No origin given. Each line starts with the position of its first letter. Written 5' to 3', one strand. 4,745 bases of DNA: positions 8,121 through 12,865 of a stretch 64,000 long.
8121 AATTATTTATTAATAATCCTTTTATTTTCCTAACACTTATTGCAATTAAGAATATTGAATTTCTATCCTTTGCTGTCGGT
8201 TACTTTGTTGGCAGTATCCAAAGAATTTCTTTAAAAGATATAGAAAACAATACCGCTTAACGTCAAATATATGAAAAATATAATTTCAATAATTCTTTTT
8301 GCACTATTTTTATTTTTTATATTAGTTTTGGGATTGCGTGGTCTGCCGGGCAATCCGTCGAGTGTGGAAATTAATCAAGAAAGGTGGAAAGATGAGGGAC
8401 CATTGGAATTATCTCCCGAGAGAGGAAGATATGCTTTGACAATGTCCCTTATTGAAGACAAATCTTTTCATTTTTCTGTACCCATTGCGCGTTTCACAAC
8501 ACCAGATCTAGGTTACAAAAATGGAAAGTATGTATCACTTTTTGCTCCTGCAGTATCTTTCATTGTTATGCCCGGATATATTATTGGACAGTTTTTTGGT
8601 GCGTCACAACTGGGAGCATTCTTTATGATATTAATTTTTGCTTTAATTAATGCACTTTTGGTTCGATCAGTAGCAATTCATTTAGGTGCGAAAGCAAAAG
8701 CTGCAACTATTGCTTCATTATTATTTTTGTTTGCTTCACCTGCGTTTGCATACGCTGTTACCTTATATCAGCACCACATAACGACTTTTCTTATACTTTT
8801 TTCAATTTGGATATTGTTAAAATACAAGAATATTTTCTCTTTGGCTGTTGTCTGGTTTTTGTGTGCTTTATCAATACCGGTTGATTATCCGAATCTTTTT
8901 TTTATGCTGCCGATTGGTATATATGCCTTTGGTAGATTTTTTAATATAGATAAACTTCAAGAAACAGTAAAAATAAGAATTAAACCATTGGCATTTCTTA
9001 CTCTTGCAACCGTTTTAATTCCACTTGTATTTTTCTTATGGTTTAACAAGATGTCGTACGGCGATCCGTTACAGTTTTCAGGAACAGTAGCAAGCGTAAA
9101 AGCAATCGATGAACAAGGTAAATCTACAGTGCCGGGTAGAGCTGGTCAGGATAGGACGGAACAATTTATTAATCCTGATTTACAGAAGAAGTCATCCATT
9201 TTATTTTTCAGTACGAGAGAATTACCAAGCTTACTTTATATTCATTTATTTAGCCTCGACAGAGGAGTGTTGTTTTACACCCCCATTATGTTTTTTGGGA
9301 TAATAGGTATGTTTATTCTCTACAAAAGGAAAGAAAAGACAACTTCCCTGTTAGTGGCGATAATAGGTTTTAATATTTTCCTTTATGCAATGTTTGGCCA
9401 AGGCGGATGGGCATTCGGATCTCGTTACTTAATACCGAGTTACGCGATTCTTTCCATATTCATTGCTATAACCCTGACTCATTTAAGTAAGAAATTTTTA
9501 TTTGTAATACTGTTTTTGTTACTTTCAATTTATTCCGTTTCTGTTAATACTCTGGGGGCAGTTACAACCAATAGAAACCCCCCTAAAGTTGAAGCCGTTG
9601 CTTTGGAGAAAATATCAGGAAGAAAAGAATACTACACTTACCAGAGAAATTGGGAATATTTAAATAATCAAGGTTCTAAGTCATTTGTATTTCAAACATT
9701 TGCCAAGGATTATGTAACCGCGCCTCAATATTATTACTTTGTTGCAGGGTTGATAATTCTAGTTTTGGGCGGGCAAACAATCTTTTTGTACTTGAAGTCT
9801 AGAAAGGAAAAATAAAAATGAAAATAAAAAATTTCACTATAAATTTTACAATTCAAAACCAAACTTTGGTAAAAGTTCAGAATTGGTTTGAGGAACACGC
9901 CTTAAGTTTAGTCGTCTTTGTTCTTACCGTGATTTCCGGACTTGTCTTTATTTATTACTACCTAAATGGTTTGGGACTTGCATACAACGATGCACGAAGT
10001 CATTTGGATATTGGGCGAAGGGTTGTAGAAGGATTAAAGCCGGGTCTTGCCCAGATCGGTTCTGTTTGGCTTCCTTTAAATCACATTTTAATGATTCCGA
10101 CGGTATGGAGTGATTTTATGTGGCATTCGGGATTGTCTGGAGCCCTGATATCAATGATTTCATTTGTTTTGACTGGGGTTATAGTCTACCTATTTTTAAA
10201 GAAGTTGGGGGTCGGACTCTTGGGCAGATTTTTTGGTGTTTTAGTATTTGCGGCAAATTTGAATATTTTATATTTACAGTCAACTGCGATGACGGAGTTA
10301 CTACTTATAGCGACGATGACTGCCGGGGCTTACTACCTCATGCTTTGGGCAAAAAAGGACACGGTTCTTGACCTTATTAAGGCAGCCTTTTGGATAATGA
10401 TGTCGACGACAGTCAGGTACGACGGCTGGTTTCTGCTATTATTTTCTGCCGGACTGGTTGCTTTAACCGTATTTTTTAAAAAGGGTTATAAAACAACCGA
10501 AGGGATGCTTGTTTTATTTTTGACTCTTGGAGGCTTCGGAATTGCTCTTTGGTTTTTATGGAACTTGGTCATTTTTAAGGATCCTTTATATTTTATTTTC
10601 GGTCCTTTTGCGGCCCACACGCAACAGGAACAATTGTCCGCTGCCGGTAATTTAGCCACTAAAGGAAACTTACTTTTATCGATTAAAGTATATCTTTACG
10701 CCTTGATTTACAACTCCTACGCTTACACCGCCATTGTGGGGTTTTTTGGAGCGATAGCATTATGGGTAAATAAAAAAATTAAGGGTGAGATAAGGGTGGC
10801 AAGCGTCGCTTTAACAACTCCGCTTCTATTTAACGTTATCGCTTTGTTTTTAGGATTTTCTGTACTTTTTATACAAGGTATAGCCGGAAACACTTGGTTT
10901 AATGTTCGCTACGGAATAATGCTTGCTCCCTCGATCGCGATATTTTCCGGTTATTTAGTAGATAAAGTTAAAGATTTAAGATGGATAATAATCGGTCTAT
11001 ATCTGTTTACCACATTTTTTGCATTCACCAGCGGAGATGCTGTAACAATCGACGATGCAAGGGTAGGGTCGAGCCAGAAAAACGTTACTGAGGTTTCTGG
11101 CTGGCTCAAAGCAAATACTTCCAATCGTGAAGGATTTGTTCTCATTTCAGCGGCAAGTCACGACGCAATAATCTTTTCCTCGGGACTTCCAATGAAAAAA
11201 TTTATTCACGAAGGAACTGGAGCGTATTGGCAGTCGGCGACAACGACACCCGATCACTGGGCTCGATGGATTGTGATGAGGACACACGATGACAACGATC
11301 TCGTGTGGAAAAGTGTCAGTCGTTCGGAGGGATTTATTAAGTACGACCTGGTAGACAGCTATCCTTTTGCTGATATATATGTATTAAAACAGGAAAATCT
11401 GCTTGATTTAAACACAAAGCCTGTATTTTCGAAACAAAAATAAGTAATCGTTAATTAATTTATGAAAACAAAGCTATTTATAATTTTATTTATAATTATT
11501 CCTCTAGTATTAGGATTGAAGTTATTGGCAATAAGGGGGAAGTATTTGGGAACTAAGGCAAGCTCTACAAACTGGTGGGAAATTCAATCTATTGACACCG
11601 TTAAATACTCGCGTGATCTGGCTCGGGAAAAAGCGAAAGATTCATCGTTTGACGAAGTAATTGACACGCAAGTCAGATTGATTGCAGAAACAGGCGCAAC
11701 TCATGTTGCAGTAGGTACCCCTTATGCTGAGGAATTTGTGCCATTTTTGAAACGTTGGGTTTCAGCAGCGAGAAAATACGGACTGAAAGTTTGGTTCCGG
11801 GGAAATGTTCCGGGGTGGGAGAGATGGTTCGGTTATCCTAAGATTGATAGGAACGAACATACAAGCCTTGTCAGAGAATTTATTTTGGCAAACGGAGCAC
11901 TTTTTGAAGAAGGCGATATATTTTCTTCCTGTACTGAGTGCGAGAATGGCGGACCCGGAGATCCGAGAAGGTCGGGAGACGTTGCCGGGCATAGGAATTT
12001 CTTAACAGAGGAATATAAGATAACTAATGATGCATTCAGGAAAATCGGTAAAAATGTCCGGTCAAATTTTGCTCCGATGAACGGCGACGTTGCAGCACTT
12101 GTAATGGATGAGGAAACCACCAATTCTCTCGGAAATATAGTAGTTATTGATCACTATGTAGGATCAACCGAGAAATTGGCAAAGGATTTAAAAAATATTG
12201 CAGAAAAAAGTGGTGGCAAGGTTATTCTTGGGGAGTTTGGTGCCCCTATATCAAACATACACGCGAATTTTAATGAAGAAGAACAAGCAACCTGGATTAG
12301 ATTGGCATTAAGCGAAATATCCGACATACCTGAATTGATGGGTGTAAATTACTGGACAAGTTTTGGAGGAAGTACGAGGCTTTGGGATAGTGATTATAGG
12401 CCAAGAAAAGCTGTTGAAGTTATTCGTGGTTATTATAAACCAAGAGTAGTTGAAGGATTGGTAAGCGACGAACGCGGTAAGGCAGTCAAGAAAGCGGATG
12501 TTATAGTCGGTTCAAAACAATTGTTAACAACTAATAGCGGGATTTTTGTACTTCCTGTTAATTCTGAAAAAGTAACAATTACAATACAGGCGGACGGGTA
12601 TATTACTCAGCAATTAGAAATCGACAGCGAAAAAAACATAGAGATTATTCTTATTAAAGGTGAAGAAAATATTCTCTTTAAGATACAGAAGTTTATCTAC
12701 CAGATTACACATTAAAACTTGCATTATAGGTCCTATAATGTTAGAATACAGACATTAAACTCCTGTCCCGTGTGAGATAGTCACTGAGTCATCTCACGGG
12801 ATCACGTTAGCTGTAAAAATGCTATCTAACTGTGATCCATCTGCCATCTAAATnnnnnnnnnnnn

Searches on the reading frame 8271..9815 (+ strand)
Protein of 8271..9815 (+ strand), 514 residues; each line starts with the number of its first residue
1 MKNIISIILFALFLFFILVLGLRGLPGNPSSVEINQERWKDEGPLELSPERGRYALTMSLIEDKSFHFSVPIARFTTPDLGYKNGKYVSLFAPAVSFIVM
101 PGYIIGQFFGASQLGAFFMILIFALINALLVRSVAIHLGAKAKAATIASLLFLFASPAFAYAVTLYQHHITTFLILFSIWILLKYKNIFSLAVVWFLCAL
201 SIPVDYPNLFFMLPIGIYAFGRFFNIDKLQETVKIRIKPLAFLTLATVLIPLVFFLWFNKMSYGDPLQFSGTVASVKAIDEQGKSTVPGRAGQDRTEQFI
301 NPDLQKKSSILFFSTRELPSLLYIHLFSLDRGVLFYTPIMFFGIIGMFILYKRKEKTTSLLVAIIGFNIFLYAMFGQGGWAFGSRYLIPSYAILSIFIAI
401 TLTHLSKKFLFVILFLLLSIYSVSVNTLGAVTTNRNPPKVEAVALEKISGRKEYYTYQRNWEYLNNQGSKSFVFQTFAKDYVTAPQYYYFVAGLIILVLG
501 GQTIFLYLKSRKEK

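Call 3: search_protein_families(library=pfam, proteins=[window:8271-9815:+], max_evalue=0.01)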
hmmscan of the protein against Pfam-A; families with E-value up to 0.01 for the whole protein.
window:8271-9815:+ (514 aa): 0 families

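Call 8: search_protein_families(library=ncbifam, proteins=[window:8271-9815:+], max_evalue=0.01)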
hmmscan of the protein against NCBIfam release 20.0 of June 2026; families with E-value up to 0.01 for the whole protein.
window:8271-9815:+ (514 aa): 1 family
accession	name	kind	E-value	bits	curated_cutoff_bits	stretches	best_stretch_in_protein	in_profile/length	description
NF047440.1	LA3751_2_3_fam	subfamily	3.5e-14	52.5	200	2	82-267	72-248/460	LA_3751/LA_3752 family putative glycosyltransferase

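Call 50: search_solved_structures(query=A6, max_evalue=1)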
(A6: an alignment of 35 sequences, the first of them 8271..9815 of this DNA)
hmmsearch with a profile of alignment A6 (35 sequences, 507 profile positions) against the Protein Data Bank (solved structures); distinct sequences matched with E-value up to 1: 0.

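Call 52: search_protein_families(library=pfam, alignment_id=A6, max_evalue=0.05)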
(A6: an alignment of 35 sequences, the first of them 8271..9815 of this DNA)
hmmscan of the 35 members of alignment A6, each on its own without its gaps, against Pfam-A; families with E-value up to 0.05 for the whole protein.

A. member 1, window:8271-9815:+ (514 aa): 0 families

B. families by the number of members that match (of 35 scanned): 5 families
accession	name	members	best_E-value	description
PF13231.12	PMT_2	4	5.4e-06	Dolichyl-phosphate-mannose-protein mannosyltransferase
PF17073.10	SafA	1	0.01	Two-component-system connector protein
PF15971.10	Mannosyl_trans4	1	0.011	DolP-mannose mannosyltransferase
PF01124.23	MAPEG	1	0.015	MAPEG family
PF18910.5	DUF5665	1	0.015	Domain of unknown function (DUF5665)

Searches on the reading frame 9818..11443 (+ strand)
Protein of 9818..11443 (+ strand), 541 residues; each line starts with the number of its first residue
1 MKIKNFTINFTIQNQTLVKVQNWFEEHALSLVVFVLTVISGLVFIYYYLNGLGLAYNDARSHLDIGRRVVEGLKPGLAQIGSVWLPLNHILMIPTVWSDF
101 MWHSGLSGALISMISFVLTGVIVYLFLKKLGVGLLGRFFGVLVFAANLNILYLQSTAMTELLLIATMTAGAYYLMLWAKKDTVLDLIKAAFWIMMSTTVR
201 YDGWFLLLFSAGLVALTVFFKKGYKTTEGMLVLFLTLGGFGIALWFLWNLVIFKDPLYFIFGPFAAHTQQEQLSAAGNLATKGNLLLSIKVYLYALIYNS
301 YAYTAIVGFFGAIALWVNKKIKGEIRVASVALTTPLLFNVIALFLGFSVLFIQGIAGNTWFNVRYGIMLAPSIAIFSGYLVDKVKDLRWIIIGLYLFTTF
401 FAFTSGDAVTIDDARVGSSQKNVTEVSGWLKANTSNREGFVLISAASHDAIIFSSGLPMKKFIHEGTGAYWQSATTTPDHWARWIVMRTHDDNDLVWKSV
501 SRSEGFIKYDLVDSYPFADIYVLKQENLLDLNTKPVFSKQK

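Call 3: search_protein_families(library=pfam, proteins=[window:9818-11443:+], max_evalue=0.01)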
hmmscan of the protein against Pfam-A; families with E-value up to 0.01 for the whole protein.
window:9818-11443:+ (541 aa): 0 families

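Call 8: search_protein_families(library=ncbifam, proteins=[window:9818-11443:+], max_evalue=0.01)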
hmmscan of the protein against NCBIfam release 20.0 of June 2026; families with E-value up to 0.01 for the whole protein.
window:9818-11443:+ (541 aa): 0 families

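Call 49: search_solved_structures(query=A5, max_evalue=1)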
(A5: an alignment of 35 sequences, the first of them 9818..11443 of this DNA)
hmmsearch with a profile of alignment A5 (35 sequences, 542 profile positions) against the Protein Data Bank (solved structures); distinct sequences matched with E-value up to 1: 0.

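Call 51: search_protein_families(library=pfam, alignment_id=A5, max_evalue=0.05)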
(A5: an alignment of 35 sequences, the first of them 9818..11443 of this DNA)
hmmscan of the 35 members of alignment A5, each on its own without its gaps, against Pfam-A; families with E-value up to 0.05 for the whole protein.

A. member 1, window:9818-11443:+ (541 aa): 0 families

B. families by the number of members that match (of 35 scanned): 4 families
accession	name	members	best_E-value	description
PF22041.1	GST_C_7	2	0.00088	Glutathione S-transferase, C-terminal domain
PF04930.20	FUN14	2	0.024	FUN14 family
PF02366.24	PMT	1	0.0037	Dolichyl-phosphate-mannose-protein mannosyltransferase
PF13231.12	PMT_2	1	0.0091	Dolichyl-phosphate-mannose-protein mannosyltransferase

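Call 74: search_protein_representatives(protein=window:9818-11443:+)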
Query: 541 residues. Proteins with E-value up to 0.001 (for the whole library): 2060; up to 1e-10: 1415; up to 1e-30: 584. The best 150 are listed.
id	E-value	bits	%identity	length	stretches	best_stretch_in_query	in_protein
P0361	2.0e-226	769.7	63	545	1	5-541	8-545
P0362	2.0e-201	687.2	58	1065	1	15-533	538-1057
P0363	8.7e-143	493.6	60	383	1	6-380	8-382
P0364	3.8e-117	409.0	60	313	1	232-535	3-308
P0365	9.2e-116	404.4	42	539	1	12-522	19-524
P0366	3.0e-114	399.5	43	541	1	29-525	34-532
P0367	5.2e-113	395.4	41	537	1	32-524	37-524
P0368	5.3e-111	388.7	42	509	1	31-521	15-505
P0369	6.8e-110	385.1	42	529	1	28-503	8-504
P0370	1.2e-104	367.8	41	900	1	27-503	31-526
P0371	1.4e-101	357.6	43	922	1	22-503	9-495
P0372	1.4e-99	351.0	39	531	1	28-531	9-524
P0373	1.5e-97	344.3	61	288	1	17-274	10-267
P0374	3.0e-97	343.3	40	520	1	23-523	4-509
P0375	2.0e-94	334.0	39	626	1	28-496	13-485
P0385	4.5e-87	309.8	40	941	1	29-502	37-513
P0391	3.5e-84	300.2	38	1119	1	30-525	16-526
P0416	1.6e-75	271.7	34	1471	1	22-501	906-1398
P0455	5.9e-70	253.3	33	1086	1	21-515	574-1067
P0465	5.7e-68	246.7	33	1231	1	25-501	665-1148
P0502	2.6e-63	231.3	34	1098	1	31-526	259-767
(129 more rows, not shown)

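Call 76: search_protein_families(library=pfam, proteins=[P0362, P0370, P0371, P0385, P0391, P0416, P0455, P0465, P0502], max_evalue=0.001)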
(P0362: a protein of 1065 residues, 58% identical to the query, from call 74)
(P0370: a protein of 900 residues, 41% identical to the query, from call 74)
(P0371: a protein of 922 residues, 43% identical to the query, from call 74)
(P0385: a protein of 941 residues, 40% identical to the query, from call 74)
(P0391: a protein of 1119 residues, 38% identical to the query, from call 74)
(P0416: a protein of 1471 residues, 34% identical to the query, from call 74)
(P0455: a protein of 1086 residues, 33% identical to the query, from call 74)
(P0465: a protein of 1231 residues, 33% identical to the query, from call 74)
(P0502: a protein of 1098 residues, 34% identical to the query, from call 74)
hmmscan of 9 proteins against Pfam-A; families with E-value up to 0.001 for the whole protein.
P0362 (1065 aa): 0 families

P0370 (900 aa): 2 families
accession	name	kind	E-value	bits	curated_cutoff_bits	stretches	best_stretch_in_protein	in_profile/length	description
PF00150.24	Cellulase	-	9.9e-17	61.7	23.5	1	568-844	5-252/272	Cellulase (glycosyl hydrolase family 5)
PF13231.12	PMT_2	-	5.9e-07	30.3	26.1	1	106-215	21-128/160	Dolichyl-phosphate-mannose-protein mannosyltransferase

P0371 (922 aa): 4 families
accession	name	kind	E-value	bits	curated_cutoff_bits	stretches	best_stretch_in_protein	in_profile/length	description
PF13231.12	PMT_2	-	2.8e-07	31.3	26.1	1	91-226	20-152/160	Dolichyl-phosphate-mannose-protein mannosyltransferase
PF11790.14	Glyco_hydro_cc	-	7e-06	26.2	21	1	723-810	139-225/237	Glycosyl hydrolase catalytic core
PF13620.12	CarboxypepD_reg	-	9.8e-06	26.3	32.3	1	826-891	2-75/82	Carboxypeptidase regulatory-like domain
PF13715.12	CarbopepD_reg_2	-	3.9e-05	24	32.2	1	828-891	3-70/88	CarboxypepD_reg-like domain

P0385 (941 aa): 0 families

P0391 (1119 aa): 1 family
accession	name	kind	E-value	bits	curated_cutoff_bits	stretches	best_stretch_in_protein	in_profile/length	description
PF13231.12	PMT_2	-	2.8e-07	31.3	26.1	1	90-226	20-157/160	Dolichyl-phosphate-mannose-protein mannosyltransferase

P0416 (1471 aa): 6 families
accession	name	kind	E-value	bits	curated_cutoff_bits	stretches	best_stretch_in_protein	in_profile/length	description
PF00535.33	Glycos_transf_2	-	1.3e-35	123.3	23.3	2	35-197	1-166/168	Glycosyl transferase family 2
PF13641.12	Glyco_tranf_2_3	-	1.2e-32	114.2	27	2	424-652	1-230/230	Glycosyltransferase like family 2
PF13632.12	Glyco_trans_2_3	-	3.8e-24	86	27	1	510-706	1-188/198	Glycosyl transferase family group 2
PF13231.12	PMT_2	-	2.2e-08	34.9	26.1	1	992-1113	22-140/160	Dolichyl-phosphate-mannose-protein mannosyltransferase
PF13506.12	Glyco_transf_21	-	7.6e-07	29.2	21.7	0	103-176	17-91/174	Glycosyl transferase family 21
PF10111.15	Glyco_tranf_2_2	-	0.00024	21.1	27.3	0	35-138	1-103/276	Glycosyltransferase like family 2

P0455 (1086 aa): 4 families
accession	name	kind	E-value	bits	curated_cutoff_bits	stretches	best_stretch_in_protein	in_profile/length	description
PF13641.12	Glyco_tranf_2_3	-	1.8e-23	84.2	27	1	159-385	3-230/230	Glycosyltransferase like family 2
PF13632.12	Glyco_trans_2_3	-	2.4e-20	73.6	27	1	245-443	3-196/198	Glycosyl transferase family group 2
PF00535.33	Glycos_transf_2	-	5.9e-11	43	23.3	1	160-292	1-130/168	Glycosyl transferase family 2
PF13506.12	Glyco_transf_21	-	0.00014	21.8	21.7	1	223-382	13-172/174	Glycosyl transferase family 21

P0465 (1231 aa): 5 families
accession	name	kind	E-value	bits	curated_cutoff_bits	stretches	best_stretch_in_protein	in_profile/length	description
PF13641.12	Glyco_tranf_2_3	-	2.8e-25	90.1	27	1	185-413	1-230/230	Glycosyltransferase like family 2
PF13632.12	Glyco_trans_2_3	-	3.1e-20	73.3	27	1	273-466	3-193/198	Glycosyl transferase family group 2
PF00535.33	Glycos_transf_2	-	2.4e-09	37.8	23.3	1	189-324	2-132/168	Glycosyl transferase family 2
PF13231.12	PMT_2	-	4.8e-07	30.6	26.1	1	748-855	24-131/160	Dolichyl-phosphate-mannose-protein mannosyltransferase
PF13506.12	Glyco_transf_21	-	0.00095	19.1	21.7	0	246-411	6-173/174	Glycosyl transferase family 21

P0502 (1098 aa): 4 families
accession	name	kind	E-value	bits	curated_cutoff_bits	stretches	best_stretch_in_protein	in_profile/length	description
PF00535.33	Glycos_transf_2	-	6.2e-27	95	23.3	1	23-184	1-166/168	Glycosyl transferase family 2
PF00150.24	Cellulase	-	1.5e-07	31.7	23.5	1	905-1054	115-256/272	Cellulase (glycosyl hydrolase family 5)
PF10111.15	Glyco_tranf_2_2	-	3.6e-07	30.4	27.3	1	23-119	1-96/276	Glycosyltransferase like family 2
PF13704.12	Glyco_tranf_2_4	-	0.00039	21.3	27.5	0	52-114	19-81/98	Glycosyl transferase family 2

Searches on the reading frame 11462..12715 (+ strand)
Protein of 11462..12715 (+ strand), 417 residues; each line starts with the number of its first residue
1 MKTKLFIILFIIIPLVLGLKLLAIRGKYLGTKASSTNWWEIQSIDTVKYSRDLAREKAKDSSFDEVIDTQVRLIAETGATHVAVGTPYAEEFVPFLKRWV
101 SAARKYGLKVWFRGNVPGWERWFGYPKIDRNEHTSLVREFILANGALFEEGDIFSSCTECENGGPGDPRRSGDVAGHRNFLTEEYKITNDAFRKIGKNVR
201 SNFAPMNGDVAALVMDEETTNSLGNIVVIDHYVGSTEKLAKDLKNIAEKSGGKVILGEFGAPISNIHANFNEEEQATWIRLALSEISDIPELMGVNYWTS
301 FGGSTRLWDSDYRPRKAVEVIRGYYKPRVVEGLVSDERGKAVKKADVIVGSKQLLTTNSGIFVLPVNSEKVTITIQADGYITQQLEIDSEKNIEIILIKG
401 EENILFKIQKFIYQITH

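Call 3: search_protein_families(library=pfam, proteins=[window:11462-12715:+], max_evalue=0.01)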
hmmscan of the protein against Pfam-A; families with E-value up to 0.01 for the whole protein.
window:11462-12715:+ (417 aa): 2 families
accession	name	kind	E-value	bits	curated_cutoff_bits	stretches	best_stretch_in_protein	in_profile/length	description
PF13620.12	CarboxypepD_reg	-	2e-05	25.3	32.3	1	330-385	2-64/82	Carboxypeptidase regulatory-like domain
PF13715.12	CarbopepD_reg_2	-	0.00038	20.9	32.2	1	331-395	2-70/88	CarboxypepD_reg-like domain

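Call 8: search_protein_families(library=ncbifam, proteins=[window:11462-12715:+], max_evalue=0.01)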
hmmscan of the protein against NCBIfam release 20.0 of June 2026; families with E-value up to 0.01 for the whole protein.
window:11462-12715:+ (417 aa): 1 family
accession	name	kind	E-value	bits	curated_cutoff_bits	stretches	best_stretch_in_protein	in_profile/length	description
TIGR04056.1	OMP_RagA_SusC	subfamily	0.00074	17.9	368.25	1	329-401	2-75/981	SusC/RagA family TonB-linked outer membrane protein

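Call 48: search_solved_structures(query=A4, max_evalue=1, show_alignments=1)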
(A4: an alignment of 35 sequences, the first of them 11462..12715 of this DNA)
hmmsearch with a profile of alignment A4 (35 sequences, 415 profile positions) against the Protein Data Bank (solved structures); distinct sequences matched with E-value up to 1: 3.
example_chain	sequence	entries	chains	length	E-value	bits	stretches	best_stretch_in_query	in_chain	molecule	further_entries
5xrw_C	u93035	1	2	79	0.0063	18.7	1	208-271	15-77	FliY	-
4wi0_B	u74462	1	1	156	0.55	12.3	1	316-390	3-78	Cellulosomal scaffoldin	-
4u3s_B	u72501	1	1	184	0.63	12.1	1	316-390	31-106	Cellulosomal scaffoldin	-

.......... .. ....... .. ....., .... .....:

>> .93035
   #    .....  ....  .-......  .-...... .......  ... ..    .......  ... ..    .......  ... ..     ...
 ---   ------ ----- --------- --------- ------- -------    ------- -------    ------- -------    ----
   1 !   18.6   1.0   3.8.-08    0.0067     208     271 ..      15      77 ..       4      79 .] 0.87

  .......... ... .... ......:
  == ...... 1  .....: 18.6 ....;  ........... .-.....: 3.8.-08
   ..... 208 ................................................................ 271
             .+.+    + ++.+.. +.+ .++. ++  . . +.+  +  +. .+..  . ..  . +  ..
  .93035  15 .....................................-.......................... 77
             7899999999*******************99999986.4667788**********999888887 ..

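Call 53: search_protein_families(library=pfam, alignment_id=A4, max_evalue=0.05)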
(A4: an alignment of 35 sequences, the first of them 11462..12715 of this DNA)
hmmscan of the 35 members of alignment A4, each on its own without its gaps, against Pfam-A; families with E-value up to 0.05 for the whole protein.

A. member 1, window:11462-12715:+ (417 aa): 3 families
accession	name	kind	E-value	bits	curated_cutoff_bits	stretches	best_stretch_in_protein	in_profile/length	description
PF13620.12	CarboxypepD_reg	-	2e-05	25.3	32.3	1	330-385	2-64/82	Carboxypeptidase regulatory-like domain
PF13715.12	CarbopepD_reg_2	-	0.00038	20.9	32.2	1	331-395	2-70/88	CarboxypepD_reg-like domain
PF15976.11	CooC_C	-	0.021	15.3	29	1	330-396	19-84/93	CS1-pili formation C-terminal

B. families by the number of members that match (of 35 scanned): 11 families
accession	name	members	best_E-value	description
PF13620.12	CarboxypepD_reg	23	4.7e-09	Carboxypeptidase regulatory-like domain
PF13715.12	CarbopepD_reg_2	14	1.7e-06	CarboxypepD_reg-like domain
PF15976.11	CooC_C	8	0.00042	CS1-pili formation C-terminal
PF16371.11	MetallophosN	5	9.3e-05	N terminal of Calcineurin-like phosphoesterase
PF20598.4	DUF6795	2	0.018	Domain of unknown function (DUF6795)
PF06480.20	FtsH_ext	2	0.027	FtsH Extracellular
PF14749.11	Acyl-CoA_ox_N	1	0.022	Acyl-coenzyme A oxidase N-terminal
PF03648.19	Glyco_hydro_67N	1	0.025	Glycosyl hydrolase family 67 N-terminus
PF11828.13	DUF3348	1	0.031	Protein of unknown function (DUF3348)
PF11790.14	Glyco_hydro_cc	1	0.035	Glycosyl hydrolase catalytic core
PF04463.17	2-thiour_desulf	1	0.041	2-thiouracil desulfurase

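Call 66: find_homologous_proteins(query=window:11462-12715:+, max_evalue=0.001)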
Query window:11462-12715:+ (417 aa): 1999 proteins with E <= 0.001 among 8000 candidates; the best 120 are listed.
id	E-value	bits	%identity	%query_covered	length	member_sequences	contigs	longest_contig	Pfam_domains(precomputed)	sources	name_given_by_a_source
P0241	8.2e-276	932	99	100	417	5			-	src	-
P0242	7.1e-245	831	91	100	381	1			-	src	-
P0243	3.3e-181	621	65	99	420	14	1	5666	PF13715.13,PF13620.13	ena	-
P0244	1.1e-168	580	60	100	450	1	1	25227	PF13620.13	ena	-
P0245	1.2e-164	566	60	99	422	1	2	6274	PF13620.13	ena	-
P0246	1.4e-163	563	60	99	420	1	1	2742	-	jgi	jgi:hypothetical protein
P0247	1.6e-163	563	61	94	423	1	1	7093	PF13715.13,PF13620.13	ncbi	-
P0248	1.2e-161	556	63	90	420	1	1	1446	PF13620.13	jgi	jgi:hypothetical protein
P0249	3.2e-161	555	57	98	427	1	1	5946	PF13620.13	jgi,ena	-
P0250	3.5e-161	555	58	99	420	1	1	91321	PF13715.13,PF13620.13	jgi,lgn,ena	-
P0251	4.5e-161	555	60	97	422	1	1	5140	PF13715.13,PF13620.13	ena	-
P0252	2.8e-159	549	62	89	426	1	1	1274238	PF13620.13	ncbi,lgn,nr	ncbi:carboxypeptidase regulatory-like domain-containing protein [Candidatus Woesebacteria bacterium]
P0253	6.8e-158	544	61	90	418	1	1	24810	PF13620.13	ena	-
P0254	7.2e-157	541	58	100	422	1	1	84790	PF13715.13,PF13620.13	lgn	-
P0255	4.9e-156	538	57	99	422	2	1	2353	PF13620.13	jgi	-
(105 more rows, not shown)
